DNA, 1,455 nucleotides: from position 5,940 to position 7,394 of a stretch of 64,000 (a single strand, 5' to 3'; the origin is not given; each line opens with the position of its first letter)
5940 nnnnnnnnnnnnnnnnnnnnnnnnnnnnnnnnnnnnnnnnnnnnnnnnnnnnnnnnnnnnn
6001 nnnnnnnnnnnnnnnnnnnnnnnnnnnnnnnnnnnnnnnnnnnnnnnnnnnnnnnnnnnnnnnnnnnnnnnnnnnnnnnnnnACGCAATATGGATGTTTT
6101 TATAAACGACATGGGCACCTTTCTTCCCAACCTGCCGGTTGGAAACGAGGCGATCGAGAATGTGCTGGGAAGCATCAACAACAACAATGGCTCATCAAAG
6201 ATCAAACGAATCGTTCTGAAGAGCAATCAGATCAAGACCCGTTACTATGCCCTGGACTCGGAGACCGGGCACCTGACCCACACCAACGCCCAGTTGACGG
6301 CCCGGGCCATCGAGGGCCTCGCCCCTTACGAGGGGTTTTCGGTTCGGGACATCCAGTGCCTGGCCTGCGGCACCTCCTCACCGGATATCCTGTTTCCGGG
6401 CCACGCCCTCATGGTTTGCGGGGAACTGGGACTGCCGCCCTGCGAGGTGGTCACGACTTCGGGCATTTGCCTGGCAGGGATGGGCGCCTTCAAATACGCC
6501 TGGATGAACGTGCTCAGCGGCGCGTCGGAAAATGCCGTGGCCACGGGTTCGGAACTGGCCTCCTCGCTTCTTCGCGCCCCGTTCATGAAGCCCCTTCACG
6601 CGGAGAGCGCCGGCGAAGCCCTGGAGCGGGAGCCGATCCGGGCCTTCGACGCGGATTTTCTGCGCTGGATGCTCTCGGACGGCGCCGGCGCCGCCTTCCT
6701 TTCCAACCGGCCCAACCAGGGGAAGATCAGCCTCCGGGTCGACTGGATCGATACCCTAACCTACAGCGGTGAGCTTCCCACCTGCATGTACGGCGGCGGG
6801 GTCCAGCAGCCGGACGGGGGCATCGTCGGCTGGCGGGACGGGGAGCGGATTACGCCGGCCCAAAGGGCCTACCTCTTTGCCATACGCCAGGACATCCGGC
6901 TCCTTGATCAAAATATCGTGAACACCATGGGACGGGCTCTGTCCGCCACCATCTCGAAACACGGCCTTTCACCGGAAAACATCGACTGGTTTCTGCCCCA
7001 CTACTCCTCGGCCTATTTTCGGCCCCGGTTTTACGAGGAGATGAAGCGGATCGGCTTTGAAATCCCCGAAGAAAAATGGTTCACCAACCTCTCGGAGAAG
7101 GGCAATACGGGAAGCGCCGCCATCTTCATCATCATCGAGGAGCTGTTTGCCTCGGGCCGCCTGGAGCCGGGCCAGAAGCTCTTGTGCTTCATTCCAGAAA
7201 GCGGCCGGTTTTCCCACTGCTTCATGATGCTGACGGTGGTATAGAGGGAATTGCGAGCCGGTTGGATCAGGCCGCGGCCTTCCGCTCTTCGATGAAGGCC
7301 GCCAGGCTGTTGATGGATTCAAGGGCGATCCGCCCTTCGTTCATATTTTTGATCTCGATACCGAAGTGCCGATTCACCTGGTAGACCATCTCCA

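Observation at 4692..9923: Orphan B12-radical-SAM / KASIII-like / ACP module next to an ABC-2 exporter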

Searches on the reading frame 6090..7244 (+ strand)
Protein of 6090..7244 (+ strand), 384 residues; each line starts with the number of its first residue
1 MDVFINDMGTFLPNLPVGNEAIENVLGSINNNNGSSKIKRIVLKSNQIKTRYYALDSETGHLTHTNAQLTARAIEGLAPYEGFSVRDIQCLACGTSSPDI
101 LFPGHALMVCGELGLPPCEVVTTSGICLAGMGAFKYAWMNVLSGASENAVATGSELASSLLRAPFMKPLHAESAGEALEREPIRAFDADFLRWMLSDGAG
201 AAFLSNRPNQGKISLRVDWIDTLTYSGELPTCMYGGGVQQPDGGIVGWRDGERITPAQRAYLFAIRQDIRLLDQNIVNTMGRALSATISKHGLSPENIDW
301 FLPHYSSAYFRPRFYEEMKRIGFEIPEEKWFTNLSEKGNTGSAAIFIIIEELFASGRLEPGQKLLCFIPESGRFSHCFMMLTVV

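Call 3: search_protein_families(library=pfam, proteins=[window:6090-7244:+], max_evalue=0.01)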
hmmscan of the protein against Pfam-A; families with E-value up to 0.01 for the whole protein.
window:6090-7244:+ (384 aa): 1 family
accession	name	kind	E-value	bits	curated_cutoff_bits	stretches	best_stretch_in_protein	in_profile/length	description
PF08541.16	ACP_syn_III_C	-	1.7e-11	44.5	26.6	1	289-366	2-74/90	3-Oxoacyl-[acyl-carrier-protein (ACP)] synthase III C terminal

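Call 4: search_protein_families(library=ncbifam, proteins=[window:6090-7244:+], max_evalue=0.01)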
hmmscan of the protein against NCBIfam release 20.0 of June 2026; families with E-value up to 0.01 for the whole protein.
window:6090-7244:+ (384 aa): 11 families
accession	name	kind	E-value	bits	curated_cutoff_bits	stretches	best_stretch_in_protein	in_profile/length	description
NF005293.2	PRK06816.1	subfamily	1.5e-157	524.5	450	1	3-384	1-378/378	StlD/DarB family beta-ketosynthase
NF053539.1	resorcinol_DarB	exception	6.3e-133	443.5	550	1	2-384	2-377/377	dialkylresorcinol biosynthesis protein DarB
NF006829.0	PRK09352.1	subfamily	3.1e-20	72.4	249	2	194-366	158-305/322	beta-ketoacyl-ACP synthase 3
TIGR00747.1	fabH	subfamily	3.3e-17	62.6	292.1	2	276-365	221-305/322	beta-ketoacyl-ACP synthase III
NF005541.0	PRK07204.1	equivalog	5.2e-11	42.5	402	2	3-159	5-147/329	beta-ketoacyl-ACP synthase III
NF004623.0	PRK05963.1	equivalog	4.5e-10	39.3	437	2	8-133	11-121/328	beta-ketoacyl-ACP synthase III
NF006720.0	PRK09258.1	equivalog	1.2e-08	34.6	285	1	80-367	75-323/338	3-oxoacyl-ACP synthase III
TIGR01930.1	AcCoA-C-Actrans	subfamily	0.0034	16.4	240.55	1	64-160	18-116/385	acetyl-CoA C-acyltransferase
NF004810.0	PRK06157.1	equivalog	0.0047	16.1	403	1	75-155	37-116/400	acetyl-CoA acetyltransferase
NF006587.0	PRK09116.1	equivalog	0.0052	15.6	470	0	119-204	156-240/408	beta-ketoacyl-ACP synthase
NF042429.2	DHPHCoAsyn_DpgA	equivalog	0.0079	15.2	425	0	65-157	69-154/350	3,5-dihydroxyphenylacetyl-CoA synthase DpgA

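Call 19: search_dna_similar(query=window:6090-7244:+, collection=plasmids, mode=protein, max_evalue=1e-10, max_rows=25)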
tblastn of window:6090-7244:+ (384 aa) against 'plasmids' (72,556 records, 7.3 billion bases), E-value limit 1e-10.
Records with a match: 27; places in all: 29; records where one place covers at least 80% of the query: 27.
Best place of each record, by identity: <60% 27.
By first word of the organism name: Streptomyces 20; Bacteroides 2; Burkholderia 1; Prevotella 1; Phocaeicola 1; Nostoc 1; Pseudoalteromonas 1.
By predicted mobility (MOB-suite, as given by PLSDB): non-mobilizable 23; conjugative 2; mobilizable 2.
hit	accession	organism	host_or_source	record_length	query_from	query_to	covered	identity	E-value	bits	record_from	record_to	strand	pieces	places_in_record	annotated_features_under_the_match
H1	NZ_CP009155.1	Burkholderia pseudomallei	environmental sample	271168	4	383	99%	47.0%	3e-105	347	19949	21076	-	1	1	beta-ketoacyl-ACP synthase III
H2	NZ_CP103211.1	Bacteroides ovatus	Homo sapiens,cell culture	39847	1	384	100%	39.6%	2e-76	264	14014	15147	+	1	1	beta-ketoacyl-ACP synthase III | helix-turn-helix domain-containing protein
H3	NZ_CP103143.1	Bacteroides faecis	Homo sapiens,cell culture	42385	1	384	100%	39.6%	2e-76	264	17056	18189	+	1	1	beta-ketoacyl-ACP synthase III | helix-turn-helix domain-containing protein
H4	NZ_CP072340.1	Prevotella nigrescens F0103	Homo sapiens,whole organism,human oral ...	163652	3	383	99%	39.5%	3e-78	269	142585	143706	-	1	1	StlD/DarB family beta-ketosynthase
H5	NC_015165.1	Phocaeicola salanitronis DSM 18170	cecum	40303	2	384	100%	39.2%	2e-74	258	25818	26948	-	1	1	beta-ketoacyl-ACP synthase III | TetR/AcrR family transcriptional regulator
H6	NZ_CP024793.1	Nostoc flagelliforme CCNUN1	cell culture,desert soil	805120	4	384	99%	39.2%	5e-72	251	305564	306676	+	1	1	none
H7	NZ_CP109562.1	Streptomyces sp. NBC_01383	-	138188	1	384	100%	37.1%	4e-60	217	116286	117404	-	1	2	3-oxoacyl-[acyl-carrier-protein] synthase III C-terminal ...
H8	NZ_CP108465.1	Streptomyces sp. NBC_01260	-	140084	1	384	100%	37.1%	4e-60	217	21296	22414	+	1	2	3-oxoacyl-[acyl-carrier-protein] synthase III C-terminal ...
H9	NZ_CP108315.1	Streptomyces sp. NBC_00008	-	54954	1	384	100%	36.9%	6e-60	216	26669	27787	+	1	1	3-oxoacyl-[acyl-carrier-protein] synthase III C-terminal ...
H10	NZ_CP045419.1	Pseudoalteromonas sp. THAF3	pure culture,Surface of a polyethylene ...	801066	1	384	100%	36.7%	2e-61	221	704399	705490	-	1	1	beta-ketoacyl-ACP synthase III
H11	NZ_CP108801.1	Streptomyces sp. NBC_00876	-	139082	3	382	99%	27.2%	4e-14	82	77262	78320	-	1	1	3-oxoacyl-ACP synthase III family protein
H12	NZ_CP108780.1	Streptomyces sp. NBC_00891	-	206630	3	382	99%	26.5%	1e-12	77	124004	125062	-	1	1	3-oxoacyl-ACP synthase III family protein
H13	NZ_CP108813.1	Streptomyces sp. NBC_00869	-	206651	3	382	99%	26.5%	1e-12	77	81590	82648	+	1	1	3-oxoacyl-ACP synthase III family protein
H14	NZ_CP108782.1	Streptomyces sp. NBC_00890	-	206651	3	382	99%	26.5%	1e-12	77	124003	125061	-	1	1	3-oxoacyl-ACP synthase III family protein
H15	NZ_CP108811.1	Streptomyces sp. NBC_00870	-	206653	3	382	99%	26.5%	1e-12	77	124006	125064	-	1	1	3-oxoacyl-ACP synthase III family protein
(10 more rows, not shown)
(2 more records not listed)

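Call 20: get_annotated_region(hit=H1, flank=8000)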
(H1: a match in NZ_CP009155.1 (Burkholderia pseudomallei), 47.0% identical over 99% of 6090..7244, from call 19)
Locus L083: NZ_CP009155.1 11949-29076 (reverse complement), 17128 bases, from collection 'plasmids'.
description: Burkholderia pseudomallei strain TSV202 plasmid 1, complete sequence
organism: Burkholderia pseudomallei (NCBI taxid 28450)
taxonomy: Bacteria; Pseudomonadota; Betaproteobacteria; Burkholderiales; Burkholderiaceae; Burkholderia; Burkholderia pseudomallei
host: -; source: environmental sample; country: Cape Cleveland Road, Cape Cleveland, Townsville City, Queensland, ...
typing (MOB-suite, as given by PLSDB): conjugative; replicon rep_cluster_1398; relaxase MOBH; mating-pair formation MPF_T
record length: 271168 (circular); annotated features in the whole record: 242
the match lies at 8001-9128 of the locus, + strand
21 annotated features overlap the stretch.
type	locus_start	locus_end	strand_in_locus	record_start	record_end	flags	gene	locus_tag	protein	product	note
CDS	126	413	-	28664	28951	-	-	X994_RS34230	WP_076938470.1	H-NS histone family protein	-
CDS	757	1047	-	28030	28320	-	-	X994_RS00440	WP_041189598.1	hypothetical protein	-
CDS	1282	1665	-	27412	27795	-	-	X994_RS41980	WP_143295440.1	hypothetical protein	-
CDS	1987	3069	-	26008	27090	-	-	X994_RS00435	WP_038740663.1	hypothetical protein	-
CDS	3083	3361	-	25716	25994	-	-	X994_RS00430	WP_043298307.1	hypothetical protein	-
CDS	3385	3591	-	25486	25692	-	-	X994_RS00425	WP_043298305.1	hypothetical protein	-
CDS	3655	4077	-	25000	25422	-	-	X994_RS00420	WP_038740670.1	type II toxin-antitoxin system VapC family toxin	-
CDS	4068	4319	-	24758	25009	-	-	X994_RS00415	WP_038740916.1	type II toxin-antitoxin system Phd/YefM family antitoxin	-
CDS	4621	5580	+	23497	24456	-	-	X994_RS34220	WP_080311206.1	tyrosine-type recombinase/integrase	GO:0015074 - DNA integration [Evidence IEA]; GO:0006310 - DNA recombination [Evidence IEA]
CDS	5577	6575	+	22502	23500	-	-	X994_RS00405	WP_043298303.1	tyrosine-type recombinase/integrase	GO:0015074 - DNA integration [Evidence IEA]; GO:0006310 - DNA recombination [Evidence IEA]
CDS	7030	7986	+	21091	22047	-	-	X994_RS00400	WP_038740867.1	hypothetical protein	-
CDS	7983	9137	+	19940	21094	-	-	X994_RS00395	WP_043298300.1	beta-ketoacyl-ACP synthase III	-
CDS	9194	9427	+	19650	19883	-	acpP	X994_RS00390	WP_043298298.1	acyl carrier protein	GO:0006633 - fatty acid biosynthetic process [Evidence IEA]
CDS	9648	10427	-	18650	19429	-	-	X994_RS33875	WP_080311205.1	tyrosine-type recombinase/integrase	GO:0015074 - DNA integration [Evidence IEA]; GO:0006310 - DNA recombination [Evidence IEA]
CDS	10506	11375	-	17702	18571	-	-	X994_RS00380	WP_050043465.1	transposase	GO:0006313 - DNA transposition [Evidence IEA]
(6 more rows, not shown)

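Call 21: get_annotated_region(hit=H4, flank=8000)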
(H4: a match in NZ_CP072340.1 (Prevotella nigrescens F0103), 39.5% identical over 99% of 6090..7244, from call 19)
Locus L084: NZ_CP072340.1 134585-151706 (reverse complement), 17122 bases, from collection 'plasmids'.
description: Prevotella nigrescens F0103 plasmid unnamed, complete sequence
organism: Prevotella nigrescens F0103 (NCBI taxid 702439)
taxonomy: Bacteria; Bacteroidota; Bacteroidia; Bacteroidales; Prevotellaceae; Prevotella; Prevotella nigrescens; Prevotella nigrescens F0103
host: -; source: Homo sapiens,whole organism,human oral cavity; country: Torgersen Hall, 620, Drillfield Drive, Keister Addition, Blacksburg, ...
typing (MOB-suite, as given by PLSDB): non-mobilizable; mating-pair formation MPF_T
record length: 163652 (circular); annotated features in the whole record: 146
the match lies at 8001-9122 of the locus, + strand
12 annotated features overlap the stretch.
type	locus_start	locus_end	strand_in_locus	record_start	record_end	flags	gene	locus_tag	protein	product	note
CDS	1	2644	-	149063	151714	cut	-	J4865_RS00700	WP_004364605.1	hypothetical protein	-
CDS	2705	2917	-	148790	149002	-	-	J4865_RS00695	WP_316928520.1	hypothetical protein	-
CDS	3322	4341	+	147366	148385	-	-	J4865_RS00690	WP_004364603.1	LuxR C-terminal-related transcriptional regulator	GO:0006355 - regulation of DNA-templated transcription [Evidence IEA]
CDS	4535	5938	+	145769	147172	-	-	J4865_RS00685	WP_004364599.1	DUF4099 domain-containing protein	-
CDS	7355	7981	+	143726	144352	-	-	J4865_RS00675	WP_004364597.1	TetR/AcrR family transcriptional regulator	GO:0006355 - regulation of DNA-templated transcription [Evidence IEA]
CDS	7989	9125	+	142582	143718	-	-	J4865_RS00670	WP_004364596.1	StlD/DarB family beta-ketosynthase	-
CDS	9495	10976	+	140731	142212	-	-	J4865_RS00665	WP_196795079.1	T9SS type A sorting domain-containing protein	-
CDS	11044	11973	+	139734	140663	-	-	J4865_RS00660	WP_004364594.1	T9SS type A sorting domain-containing protein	-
CDS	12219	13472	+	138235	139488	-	-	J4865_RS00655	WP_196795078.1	S8 family serine peptidase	GO:0006508 - proteolysis [Evidence IEA]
CDS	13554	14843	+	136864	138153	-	-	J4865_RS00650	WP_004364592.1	DUF6383 domain-containing protein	-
CDS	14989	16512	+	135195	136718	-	-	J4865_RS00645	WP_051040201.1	S8 family serine peptidase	GO:0006508 - proteolysis [Evidence IEA]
CDS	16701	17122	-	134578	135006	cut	-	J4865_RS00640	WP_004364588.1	hypothetical protein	-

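Call 22: search_protein_families(library=ncbifam, proteins=[L083:7030-7986:+, L083:7983-9137:+, L083:9194-9427:+], max_evalue=0.001)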
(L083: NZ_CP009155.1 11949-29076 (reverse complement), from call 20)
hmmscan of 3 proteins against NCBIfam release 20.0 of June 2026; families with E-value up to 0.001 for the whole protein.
L083:7030-7986:+ (318 aa): 0 families

L083:7983-9137:+ (384 aa): 7 families
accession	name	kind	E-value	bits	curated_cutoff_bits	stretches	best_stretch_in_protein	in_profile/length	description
NF005293.2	PRK06816.1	subfamily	2.1e-180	599.8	450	1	6-382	1-377/378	StlD/DarB family beta-ketosynthase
NF053539.1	resorcinol_DarB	exception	1.6e-150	501.4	550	1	5-382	2-376/377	dialkylresorcinol biosynthesis protein DarB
NF006829.0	PRK09352.1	subfamily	1.3e-18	67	249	2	193-365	158-305/322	beta-ketoacyl-ACP synthase 3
TIGR00747.1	fabH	subfamily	1.2e-15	57.4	292.1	2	274-364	220-305/322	beta-ketoacyl-ACP synthase III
NF005541.0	PRK07204.1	equivalog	2.7e-12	46.7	402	2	7-165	6-153/329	beta-ketoacyl-ACP synthase III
NF004623.0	PRK05963.1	equivalog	2.7e-09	36.8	437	1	248-373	202-320/328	beta-ketoacyl-ACP synthase III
NF006720.0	PRK09258.1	equivalog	4.4e-07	29.5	285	1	74-366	69-323/338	3-oxoacyl-ACP synthase III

L083:9194-9427:+ (77 aa): 15 families
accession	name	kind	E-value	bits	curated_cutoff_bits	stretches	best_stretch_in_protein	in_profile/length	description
NF002149.0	PRK00982.1-3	equivalog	5e-28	96.9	106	1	1-73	1-73/78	acyl carrier protein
NF002148.0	PRK00982.1-2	subfamily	8.1e-26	89.7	71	1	2-73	3-74/79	acyl carrier protein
TIGR00517.1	acyl_carrier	equivalog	1.3e-23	82.6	70.45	1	1-73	1-73/77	acyl carrier protein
NF002151.0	PRK00982.1-5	equivalog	3.1e-22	78.5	92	1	1-73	1-73/78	acyl carrier protein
NF002150.0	PRK00982.1-4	subfamily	2e-19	69.6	66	1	3-71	5-73/80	acyl carrier protein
NF002147.0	PRK00982.1-1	equivalog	5.2e-13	48.6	84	1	2-73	6-77/83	acyl carrier protein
NF009104.0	PRK12449.1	equivalog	1.5e-11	44.1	70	1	2-70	4-72/80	acyl carrier protein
NF040636.1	AcpM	exception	2.6e-11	43.4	146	1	4-73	6-75/93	meromycolate extension acyl carrier protein AcpM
NF058660.1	cispen_ACP_AmcB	equivalog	7.8e-09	35.6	80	1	3-68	1-70/80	cispentacin biosynthesis acyl carrier protein AmcB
NF006031.0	PRK08172.1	equivalog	1.3e-08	35.4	76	1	3-67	4-68/82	acyl carrier protein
NF003757.0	PRK05350.1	equivalog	1.5e-06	28.2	65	1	2-73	5-76/83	acyl carrier protein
NF005502.0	PRK07117.1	equivalog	1e-05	25.6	79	1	4-57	10-59/82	acyl carrier protein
NF005079.0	PRK06508.1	equivalog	7.5e-05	23.1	83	1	6-57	6-57/93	acyl carrier protein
NF005480.0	PRK07081.1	equivalog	7.6e-05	22.6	72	1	5-59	2-57/83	acyl carrier protein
TIGR02813.1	omega_3_PfaA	subfamily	0.00045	17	1010.1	1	4-60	1620-1675/2582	polyketide-type polyunsaturated fatty acid synthase PfaA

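Call 25: search_protein_families(library=pfam, proteins=[L083:7030-7986:+], max_evalue=0.01)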
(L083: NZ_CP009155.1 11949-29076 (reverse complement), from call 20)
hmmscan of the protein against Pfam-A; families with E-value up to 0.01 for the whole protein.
L083:7030-7986:+ (318 aa): 0 families

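Call 26: get_annotated_region(hit=H10, flank=8000)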
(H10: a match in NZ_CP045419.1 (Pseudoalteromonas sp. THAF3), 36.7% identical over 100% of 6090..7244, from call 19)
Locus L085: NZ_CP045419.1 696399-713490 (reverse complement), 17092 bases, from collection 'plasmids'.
description: Pseudoalteromonas sp. THAF3 plasmid pTHAF3_a, complete sequence
organism: Pseudoalteromonas sp. THAF3 (NCBI taxid 2587843)
taxonomy: Bacteria; Pseudomonadota; Gammaproteobacteria; Alteromonadales; Pseudoalteromonadaceae; Pseudoalteromonas; Pseudoalteromonas sp. THAF3
host: -; source: pure culture,Surface of a polyethylene microplastic particle present in tank 6 of a marine aquarium ...; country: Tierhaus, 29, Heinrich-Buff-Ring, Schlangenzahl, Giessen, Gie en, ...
typing (MOB-suite, as given by PLSDB): non-mobilizable
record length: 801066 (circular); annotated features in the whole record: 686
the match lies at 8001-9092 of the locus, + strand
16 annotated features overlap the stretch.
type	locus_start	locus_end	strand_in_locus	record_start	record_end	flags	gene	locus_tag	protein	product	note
CDS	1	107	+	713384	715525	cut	-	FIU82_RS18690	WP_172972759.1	nuclease-related domain-containing protein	-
CDS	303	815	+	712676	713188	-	-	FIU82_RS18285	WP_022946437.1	GAF domain-containing protein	-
CDS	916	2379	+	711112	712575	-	dgt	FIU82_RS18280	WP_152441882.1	dGTPase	GO:0006203 - dGTP catabolic process [Evidence IEA]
CDS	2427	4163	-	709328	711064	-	-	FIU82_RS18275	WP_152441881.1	methyltransferase domain-containing protein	-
CDS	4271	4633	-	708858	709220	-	-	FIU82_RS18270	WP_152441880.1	hypothetical protein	-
CDS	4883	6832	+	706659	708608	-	-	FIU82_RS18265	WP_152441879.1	sensor domain-containing diguanylate cyclase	GO:0009966 - regulation of signal transduction [Evidence IEA]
CDS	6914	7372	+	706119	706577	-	nudB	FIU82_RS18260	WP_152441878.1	dihydroneopterin triphosphate diphosphatase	GO:0046656 - folic acid biosynthetic process [Evidence IEA]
CDS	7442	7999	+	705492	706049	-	-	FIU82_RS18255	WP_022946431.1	hypothetical protein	-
CDS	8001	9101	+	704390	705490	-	-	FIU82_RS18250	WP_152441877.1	beta-ketoacyl-ACP synthase III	-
CDS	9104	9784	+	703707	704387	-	-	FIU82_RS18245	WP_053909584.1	iron-containing redox enzyme family protein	-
CDS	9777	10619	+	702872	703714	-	-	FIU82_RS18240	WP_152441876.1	hypothetical protein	-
CDS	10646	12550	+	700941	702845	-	-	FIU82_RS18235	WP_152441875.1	hypothetical protein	-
CDS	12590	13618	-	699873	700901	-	-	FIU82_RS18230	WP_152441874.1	NADP-dependent oxidoreductase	-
CDS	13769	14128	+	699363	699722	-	-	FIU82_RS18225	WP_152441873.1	MerC domain-containing protein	-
CDS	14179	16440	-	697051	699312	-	-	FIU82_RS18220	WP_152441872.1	TonB-dependent receptor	-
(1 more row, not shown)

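Call 27: search_dna_similar(query=L083:7030-7986:+, collection=plasmids, mode=protein, max_evalue=0.001, max_rows=20)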
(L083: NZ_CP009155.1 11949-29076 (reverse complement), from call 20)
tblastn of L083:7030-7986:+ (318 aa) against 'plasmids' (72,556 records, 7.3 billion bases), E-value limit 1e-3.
Records with a match: 4; places in all: 4; records where one place covers at least 80% of the query: 4.
Best place of each record, by identity: >=99% 1; <60% 3.
By first word of the organism name: Streptomyces 3; Burkholderia 1.
By predicted mobility (MOB-suite, as given by PLSDB): non-mobilizable 2; conjugative 1; mobilizable 1.
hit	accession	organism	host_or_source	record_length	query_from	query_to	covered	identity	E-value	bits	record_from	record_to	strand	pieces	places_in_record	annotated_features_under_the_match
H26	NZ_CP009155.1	Burkholderia pseudomallei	environmental sample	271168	1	318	100%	100.0%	0e+0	644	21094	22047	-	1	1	hypothetical protein | beta-ketoacyl-ACP synthase III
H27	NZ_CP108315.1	Streptomyces sp. NBC_00008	-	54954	5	287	89%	34.9%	5e-39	153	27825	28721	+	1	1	hypothetical protein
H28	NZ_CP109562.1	Streptomyces sp. NBC_01383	-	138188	11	287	87%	34.9%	9e-41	158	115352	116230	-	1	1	hypothetical protein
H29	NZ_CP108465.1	Streptomyces sp. NBC_01260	-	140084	11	287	87%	34.9%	9e-41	158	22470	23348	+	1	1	hypothetical protein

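Call 28: get_annotated_region(hit=H6, flank=6000)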
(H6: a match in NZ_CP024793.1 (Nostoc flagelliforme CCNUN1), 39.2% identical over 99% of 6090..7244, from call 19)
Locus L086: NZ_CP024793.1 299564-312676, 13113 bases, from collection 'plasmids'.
description: Nostoc flagelliforme CCNUN1 plasmid pNFSY08, complete sequence
organism: Nostoc flagelliforme CCNUN1 (NCBI taxid 2038116)
taxonomy: Bacteria; Cyanobacteriota; Cyanophyceae; Nostocales; Nostocaceae; Nostoc; Nostoc flagelliforme; Nostoc flagelliforme CCNUN1
host: -; source: cell culture,desert soil; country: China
typing (MOB-suite, as given by PLSDB): conjugative; replicon rep_cluster_317; relaxase MOBP,MOBV,MOBV; mating-pair formation MPF_T
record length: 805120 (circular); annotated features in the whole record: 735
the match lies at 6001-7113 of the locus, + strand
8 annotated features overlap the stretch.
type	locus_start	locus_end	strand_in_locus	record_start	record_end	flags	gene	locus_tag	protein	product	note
CDS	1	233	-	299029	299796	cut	-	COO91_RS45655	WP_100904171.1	ParA family protein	-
CDS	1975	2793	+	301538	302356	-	-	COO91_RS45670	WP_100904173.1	hypothetical protein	-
CDS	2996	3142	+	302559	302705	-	-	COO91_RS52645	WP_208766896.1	hypothetical protein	-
CDS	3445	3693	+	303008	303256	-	-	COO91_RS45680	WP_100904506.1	hypothetical protein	-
CDS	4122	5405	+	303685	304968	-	-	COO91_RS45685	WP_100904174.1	cytochrome P450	-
CDS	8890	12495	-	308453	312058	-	-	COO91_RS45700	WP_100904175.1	plasmid replication protein, CyRepA1 family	-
CDS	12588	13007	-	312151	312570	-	-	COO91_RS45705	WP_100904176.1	hypothetical protein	-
CDS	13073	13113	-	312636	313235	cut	-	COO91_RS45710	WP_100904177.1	alpha-ketoglutarate-dependent dioxygenase AlkB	-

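Call 30: find_homologous_proteins(query=P0121, max_evalue=0.001)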
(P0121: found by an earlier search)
Query P0121 (318 aa): 1257 proteins with E <= 0.001 among 6122 candidates; the best 120 are listed.
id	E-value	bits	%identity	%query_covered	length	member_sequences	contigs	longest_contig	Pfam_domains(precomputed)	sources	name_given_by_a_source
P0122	8.3e-209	710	100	100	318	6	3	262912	-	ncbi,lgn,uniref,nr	ncbi:hypothetical protein [Burkholderia ubonensis]|uniref:Dialkylrecorsinol condensing enzyme n=1 Ta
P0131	7.3e-145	500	73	99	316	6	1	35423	-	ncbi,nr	ncbi:dialkylrecorsinol condensing enzyme [Burkholderia sp. TSV86]|nr:dialkylrecorsinol condensing en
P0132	7.0e-120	418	60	97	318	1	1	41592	-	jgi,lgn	-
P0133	1.8e-119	416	59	98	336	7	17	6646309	-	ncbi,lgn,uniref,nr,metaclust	ncbi:dialkylrecorsinol condensing enzyme [Pseudomonas chlororaphis]|uniref:Dialkylrecorsinol condens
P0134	8.2e-119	414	58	98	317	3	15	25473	-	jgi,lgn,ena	-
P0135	9.9e-119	414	58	98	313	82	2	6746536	-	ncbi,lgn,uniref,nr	ncbi:2-hexyl, 5-propylresorcinol biosynthesis aromatase DarA [Pseudomonas chlororaphis]|uniref:2-hex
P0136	2.2e-118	413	58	97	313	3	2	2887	-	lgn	-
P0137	6.2e-118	411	57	98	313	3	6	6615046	-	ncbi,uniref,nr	ncbi:2-hexyl, 5-propylresorcinol biosynthesis aromatase DarA [Pseudomonas chlororaphis]|uniref:2-hex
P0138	3.1e-116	406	59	97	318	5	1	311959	-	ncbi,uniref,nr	ncbi:dialkylrecorsinol condensing enzyme [Pseudomonas brassicacearum]|uniref:Dialkylresorcinol conde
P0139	9.0e-116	404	58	97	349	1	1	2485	-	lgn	-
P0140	5.2e-115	402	58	97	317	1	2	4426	-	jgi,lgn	jgi:hypothetical protein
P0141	6.2e-111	388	55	96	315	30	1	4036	-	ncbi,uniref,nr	ncbi:stilbene biosynthesis aromatase StlC [Photorhabdus aegyptia]|uniref:stilbene biosynthesis aroma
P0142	6.6e-111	388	55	96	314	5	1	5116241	-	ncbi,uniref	ncbi:stilbene biosynthesis aromatase StlC [Photorhabdus asymbiotica]|uniref:stilbene biosynthesis ar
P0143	7.7e-111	388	56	96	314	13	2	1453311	-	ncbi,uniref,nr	ncbi:stilbene biosynthesis aromatase StlC [Photorhabdus khanii]|uniref:Stilbene biosynthesis aromata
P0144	2.9e-109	383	55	96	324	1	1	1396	-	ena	-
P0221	6.6e-101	355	56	96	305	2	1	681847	-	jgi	jgi:hypothetical protein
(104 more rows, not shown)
